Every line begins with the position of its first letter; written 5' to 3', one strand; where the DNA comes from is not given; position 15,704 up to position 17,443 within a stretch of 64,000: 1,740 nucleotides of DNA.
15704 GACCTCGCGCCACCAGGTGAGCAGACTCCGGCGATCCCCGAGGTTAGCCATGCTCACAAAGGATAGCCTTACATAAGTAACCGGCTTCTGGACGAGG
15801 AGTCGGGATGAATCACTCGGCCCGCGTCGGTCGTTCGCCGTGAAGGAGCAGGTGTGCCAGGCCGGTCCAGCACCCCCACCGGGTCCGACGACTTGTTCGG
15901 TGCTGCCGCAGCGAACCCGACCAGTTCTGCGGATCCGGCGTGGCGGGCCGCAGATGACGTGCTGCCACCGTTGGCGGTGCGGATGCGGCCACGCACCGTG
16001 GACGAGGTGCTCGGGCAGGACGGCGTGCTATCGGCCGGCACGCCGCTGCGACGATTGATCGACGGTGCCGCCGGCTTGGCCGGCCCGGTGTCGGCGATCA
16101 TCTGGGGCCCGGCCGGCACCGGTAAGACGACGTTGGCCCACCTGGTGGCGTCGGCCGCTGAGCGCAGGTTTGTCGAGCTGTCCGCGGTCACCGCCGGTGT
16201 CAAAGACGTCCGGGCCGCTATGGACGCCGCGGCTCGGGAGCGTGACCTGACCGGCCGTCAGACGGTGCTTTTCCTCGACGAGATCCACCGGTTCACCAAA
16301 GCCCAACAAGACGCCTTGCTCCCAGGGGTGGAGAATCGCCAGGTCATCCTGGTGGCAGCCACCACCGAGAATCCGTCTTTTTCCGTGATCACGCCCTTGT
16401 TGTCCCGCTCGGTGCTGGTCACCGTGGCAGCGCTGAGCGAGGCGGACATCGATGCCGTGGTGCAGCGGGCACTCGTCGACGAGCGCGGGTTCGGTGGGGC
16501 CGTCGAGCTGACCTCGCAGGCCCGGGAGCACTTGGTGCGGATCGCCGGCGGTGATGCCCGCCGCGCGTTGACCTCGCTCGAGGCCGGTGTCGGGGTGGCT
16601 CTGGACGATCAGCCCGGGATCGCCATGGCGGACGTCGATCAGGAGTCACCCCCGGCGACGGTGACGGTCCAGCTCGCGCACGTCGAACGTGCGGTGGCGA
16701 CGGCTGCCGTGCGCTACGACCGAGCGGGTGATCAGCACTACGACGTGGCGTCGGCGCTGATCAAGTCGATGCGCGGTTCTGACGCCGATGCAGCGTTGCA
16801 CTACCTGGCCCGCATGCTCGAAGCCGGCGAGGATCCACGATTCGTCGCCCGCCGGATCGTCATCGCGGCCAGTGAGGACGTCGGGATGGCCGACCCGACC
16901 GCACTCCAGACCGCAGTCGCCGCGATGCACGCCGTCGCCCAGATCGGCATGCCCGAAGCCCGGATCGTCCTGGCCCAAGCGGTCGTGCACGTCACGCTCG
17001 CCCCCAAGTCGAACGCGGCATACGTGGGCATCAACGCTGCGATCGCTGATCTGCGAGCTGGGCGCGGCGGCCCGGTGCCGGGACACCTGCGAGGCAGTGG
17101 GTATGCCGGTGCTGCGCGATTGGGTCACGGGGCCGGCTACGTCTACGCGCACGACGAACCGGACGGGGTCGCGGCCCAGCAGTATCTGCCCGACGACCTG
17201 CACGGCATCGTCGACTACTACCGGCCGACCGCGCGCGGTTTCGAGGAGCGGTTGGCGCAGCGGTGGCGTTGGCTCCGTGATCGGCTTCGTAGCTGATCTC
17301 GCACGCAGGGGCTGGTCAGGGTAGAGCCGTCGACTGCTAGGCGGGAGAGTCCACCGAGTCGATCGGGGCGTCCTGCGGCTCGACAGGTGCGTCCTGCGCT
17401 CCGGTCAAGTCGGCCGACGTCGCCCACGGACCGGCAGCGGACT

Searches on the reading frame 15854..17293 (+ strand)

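Call 91: search_protein_families(library=pfam, proteins=[window:15854-17293:+], max_evalue=0.001)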
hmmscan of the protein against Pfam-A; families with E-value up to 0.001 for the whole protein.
window:15854-17293:+ (480 aa): 10 families
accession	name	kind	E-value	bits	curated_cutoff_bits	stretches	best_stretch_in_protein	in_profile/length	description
PF12002.13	MgsA_C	-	2.9e-66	222.9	27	1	308-474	1-166/167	MgsA AAA+ ATPase C terminal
PF16193.11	AAA_assoc_2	-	6.4e-22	78.1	34.3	1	216-307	4-81/81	AAA C-terminal domain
PF00004.35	AAA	-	7.2e-17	62.5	21.2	1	82-185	2-122/131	ATPase family associated with various cellular activities (AAA)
PF05496.18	RuvB_N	-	7.8e-11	42.4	27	1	44-169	1-118/159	Holliday junction DNA helicase RuvB P-loop domain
PF07728.20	AAA_5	-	1.4e-06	28.8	22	1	82-173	3-104/139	AAA domain (dynein-related subfamily)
PF00158.32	Sigma54_activat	-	2.2e-05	24.7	20.2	0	136-172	94-130/168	Sigma-54 interaction domain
PF13173.12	AAA_14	-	4.7e-05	23.8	27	1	82-152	6-79/129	AAA domain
PF13191.12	AAA_16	-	6e-05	24.1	32.6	0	76-106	22-55/167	AAA ATPase domain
PF13401.12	AAA_22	-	7.5e-05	23.5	27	0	81-107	8-37/130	AAA domain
PF01078.27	Mg_chelatase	-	0.00082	19.3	20.3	0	136-171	107-142/207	Magnesium chelatase, subunit ChlI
